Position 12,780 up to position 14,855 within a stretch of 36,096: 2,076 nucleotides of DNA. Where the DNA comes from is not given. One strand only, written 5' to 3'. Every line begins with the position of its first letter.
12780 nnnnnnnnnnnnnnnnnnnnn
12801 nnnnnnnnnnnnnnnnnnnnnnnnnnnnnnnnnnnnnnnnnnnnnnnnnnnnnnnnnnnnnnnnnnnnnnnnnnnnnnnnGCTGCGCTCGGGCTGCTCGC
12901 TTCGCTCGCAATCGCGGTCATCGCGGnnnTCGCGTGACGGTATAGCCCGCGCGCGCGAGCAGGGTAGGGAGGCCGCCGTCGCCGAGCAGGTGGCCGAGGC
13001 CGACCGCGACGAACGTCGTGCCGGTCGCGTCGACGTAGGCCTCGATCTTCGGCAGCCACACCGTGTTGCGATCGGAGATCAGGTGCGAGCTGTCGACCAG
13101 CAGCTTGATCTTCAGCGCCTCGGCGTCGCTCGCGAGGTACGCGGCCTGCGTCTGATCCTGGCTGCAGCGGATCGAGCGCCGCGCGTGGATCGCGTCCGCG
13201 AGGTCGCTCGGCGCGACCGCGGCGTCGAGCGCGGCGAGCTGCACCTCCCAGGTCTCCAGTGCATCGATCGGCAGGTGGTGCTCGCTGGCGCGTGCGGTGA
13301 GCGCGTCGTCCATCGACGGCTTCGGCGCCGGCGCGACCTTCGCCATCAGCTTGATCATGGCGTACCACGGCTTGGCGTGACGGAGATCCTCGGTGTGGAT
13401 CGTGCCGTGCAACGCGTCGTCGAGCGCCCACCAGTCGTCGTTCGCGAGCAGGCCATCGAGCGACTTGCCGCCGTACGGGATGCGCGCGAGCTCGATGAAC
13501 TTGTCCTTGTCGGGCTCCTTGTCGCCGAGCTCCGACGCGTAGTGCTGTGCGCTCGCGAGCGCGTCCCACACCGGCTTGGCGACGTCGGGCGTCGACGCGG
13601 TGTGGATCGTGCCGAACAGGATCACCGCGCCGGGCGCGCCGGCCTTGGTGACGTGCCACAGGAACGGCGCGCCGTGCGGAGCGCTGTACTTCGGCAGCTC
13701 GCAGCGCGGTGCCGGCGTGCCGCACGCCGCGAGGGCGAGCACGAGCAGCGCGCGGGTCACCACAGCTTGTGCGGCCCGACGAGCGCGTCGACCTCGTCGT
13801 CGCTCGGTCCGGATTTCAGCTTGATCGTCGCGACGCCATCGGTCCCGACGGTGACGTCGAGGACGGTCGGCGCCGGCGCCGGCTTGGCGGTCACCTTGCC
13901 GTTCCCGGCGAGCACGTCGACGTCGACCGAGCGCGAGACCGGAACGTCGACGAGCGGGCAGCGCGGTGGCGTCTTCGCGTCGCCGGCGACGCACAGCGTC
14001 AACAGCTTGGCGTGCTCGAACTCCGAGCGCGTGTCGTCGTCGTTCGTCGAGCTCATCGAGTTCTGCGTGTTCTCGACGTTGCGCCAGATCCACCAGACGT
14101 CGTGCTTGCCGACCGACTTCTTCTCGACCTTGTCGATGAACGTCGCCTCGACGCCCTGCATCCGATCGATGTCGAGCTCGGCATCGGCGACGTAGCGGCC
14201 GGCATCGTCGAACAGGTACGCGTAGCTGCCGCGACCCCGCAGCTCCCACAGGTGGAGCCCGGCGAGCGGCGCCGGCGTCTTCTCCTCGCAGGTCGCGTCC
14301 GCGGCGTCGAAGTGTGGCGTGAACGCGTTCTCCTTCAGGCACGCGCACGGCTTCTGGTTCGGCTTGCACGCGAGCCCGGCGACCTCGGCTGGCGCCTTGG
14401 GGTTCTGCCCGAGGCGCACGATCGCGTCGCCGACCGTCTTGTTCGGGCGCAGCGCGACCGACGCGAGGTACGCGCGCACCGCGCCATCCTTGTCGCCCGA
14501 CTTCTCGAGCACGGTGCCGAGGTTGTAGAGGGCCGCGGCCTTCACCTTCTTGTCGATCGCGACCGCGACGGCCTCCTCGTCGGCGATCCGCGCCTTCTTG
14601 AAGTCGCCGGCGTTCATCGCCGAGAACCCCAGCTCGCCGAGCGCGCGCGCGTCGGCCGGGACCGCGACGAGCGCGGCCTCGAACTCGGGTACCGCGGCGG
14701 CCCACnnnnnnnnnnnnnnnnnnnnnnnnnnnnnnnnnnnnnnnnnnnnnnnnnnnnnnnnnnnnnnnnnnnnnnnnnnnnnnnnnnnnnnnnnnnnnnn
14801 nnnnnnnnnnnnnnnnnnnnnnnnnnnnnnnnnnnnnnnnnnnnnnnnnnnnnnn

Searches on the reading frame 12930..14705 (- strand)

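Call 16: search_protein_families(library=pfam, proteins=[window:12930-14705:-], max_evalue=0.01)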
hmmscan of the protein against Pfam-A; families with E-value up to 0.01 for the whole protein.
window:12930-14705:- (592 aa): 1 family
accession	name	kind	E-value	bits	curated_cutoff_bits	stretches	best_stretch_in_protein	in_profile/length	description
PF01963.22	TraB_PrgY_gumN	-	3.4e-36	125.9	26.8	1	348-592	1-263/263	TraB/PrgY/gumN family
